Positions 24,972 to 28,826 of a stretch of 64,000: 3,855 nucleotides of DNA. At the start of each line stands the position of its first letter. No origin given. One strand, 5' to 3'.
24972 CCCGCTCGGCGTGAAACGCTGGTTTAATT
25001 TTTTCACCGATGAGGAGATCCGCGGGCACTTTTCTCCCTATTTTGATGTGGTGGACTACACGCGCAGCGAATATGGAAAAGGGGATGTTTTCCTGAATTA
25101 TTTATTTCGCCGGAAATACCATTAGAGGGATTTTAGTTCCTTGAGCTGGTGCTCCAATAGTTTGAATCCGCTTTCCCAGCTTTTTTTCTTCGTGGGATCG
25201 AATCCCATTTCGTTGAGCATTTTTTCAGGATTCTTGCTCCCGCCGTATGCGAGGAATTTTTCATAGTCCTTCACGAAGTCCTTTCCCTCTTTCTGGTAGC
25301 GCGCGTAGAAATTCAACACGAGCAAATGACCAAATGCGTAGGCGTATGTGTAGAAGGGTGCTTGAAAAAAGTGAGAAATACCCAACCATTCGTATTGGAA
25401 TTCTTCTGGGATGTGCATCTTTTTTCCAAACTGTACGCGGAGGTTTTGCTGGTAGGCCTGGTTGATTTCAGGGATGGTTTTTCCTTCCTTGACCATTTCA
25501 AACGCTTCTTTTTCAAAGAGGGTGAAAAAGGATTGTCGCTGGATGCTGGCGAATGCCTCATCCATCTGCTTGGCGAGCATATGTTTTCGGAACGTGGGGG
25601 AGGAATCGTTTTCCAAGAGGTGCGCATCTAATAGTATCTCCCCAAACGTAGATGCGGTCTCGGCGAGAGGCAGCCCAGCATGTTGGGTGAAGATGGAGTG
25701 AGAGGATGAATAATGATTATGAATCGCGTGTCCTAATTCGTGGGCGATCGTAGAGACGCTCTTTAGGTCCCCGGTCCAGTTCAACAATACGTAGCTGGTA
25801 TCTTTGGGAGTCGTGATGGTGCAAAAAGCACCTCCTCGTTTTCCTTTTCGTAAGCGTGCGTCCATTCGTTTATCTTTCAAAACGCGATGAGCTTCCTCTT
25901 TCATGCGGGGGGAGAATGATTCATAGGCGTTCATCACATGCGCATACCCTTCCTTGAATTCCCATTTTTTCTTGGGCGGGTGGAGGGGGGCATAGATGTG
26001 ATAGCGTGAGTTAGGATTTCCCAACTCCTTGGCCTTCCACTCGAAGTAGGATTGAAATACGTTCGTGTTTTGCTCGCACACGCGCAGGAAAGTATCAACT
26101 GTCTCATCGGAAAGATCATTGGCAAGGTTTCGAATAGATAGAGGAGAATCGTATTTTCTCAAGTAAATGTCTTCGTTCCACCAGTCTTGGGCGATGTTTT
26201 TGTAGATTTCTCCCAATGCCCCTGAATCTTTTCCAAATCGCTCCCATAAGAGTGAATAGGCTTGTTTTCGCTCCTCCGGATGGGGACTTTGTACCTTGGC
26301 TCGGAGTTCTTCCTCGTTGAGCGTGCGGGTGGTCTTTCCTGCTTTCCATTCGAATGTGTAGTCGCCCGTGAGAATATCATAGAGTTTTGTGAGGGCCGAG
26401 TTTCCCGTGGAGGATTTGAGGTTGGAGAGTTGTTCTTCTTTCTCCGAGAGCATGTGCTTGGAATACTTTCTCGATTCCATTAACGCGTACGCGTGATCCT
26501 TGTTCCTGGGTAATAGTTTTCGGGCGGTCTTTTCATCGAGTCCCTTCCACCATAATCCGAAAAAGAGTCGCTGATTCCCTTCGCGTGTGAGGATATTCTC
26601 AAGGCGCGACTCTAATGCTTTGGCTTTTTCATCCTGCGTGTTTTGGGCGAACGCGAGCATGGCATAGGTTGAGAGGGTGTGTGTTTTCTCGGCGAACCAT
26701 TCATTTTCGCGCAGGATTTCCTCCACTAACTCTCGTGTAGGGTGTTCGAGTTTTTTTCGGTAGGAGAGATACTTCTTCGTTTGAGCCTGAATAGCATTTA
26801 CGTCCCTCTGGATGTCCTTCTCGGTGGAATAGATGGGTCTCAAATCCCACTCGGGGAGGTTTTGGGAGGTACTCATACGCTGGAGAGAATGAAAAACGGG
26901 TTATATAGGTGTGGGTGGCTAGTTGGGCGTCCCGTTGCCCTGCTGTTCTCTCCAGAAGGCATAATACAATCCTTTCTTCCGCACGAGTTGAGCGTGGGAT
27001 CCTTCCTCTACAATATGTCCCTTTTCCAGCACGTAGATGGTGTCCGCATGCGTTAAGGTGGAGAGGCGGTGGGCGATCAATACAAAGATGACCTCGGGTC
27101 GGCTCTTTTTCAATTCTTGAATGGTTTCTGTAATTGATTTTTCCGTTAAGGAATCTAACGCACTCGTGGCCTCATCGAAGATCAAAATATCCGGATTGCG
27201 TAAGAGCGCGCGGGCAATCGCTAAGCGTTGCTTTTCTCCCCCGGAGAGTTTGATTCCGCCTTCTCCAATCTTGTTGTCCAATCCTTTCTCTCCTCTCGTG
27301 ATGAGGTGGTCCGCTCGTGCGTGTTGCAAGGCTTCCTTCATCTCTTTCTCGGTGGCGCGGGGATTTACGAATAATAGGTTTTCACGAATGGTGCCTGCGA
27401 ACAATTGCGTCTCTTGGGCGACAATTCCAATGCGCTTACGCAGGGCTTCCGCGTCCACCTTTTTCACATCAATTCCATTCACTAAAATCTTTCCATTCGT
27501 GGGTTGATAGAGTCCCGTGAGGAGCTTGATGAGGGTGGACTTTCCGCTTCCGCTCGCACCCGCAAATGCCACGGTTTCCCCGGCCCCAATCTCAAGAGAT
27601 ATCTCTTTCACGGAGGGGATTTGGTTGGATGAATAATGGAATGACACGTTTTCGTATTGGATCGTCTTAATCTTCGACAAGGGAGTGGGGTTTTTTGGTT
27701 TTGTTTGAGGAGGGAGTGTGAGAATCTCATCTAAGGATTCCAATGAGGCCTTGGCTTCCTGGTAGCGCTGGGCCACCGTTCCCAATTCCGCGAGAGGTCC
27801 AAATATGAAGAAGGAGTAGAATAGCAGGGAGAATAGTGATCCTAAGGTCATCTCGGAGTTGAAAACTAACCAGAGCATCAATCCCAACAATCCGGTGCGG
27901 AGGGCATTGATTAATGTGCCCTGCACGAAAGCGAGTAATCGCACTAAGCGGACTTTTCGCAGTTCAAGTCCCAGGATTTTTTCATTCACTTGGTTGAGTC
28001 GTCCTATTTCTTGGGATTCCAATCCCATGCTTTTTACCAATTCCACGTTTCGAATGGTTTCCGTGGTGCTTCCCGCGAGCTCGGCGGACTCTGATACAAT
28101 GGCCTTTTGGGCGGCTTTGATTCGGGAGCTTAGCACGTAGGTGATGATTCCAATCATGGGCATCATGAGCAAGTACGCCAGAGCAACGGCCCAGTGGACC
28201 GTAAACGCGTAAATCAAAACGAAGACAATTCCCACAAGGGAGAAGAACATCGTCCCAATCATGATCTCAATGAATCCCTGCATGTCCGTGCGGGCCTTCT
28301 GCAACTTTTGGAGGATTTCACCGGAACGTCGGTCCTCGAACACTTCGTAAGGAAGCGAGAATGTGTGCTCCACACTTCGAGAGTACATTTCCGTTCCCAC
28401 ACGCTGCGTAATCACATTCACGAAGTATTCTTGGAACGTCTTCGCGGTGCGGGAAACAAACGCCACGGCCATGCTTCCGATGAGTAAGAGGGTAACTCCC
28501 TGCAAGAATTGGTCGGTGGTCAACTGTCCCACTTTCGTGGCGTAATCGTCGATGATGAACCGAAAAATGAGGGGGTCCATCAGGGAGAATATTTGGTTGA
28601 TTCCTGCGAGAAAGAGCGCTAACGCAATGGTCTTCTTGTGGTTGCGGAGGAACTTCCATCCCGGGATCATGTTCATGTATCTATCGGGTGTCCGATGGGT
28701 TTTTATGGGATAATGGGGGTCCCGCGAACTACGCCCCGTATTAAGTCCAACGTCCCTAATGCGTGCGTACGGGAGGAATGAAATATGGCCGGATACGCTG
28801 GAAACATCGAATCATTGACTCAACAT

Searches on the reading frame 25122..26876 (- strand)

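Call 74: search_protein_families(library=pfam, proteins=[window:25122-26876:-], max_evalue=0.001)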
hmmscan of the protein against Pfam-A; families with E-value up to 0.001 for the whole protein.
window:25122-26876:- (584 aa): 2 families
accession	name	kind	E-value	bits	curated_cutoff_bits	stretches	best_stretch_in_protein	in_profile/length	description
PF01432.26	Peptidase_M3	-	2.7e-36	126.3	27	1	320-572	164-456/457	Peptidase family M3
PF08439.15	Peptidase_M3_N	-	2e-09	38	25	1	113-175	5-70/70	Oligopeptidase F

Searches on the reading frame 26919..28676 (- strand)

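Call 74: search_protein_families(library=pfam, proteins=[window:26919-28676:-], max_evalue=0.001)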
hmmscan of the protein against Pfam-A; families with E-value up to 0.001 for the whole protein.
window:26919-28676:- (585 aa): 5 families
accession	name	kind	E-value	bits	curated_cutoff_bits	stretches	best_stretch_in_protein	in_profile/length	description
PF00005.33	ABC_tran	-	1.1e-37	130.2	25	1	357-505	2-137/137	ABC transporter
PF00664.28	ABC_membrane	-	8.4e-33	114.6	28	1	18-295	2-274/274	ABC transporter transmembrane region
PF02463.25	SMC_N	-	3.4e-06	27.1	40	1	394-550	108-211/220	RecF/RecN/SMC N terminal domain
PF03193.22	RsgA_GTPase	-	0.00022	21.5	30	1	346-389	87-129/174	RsgA GTPase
PF13604.12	AAA_30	-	0.00066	19.9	27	1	369-506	21-100/191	AAA domain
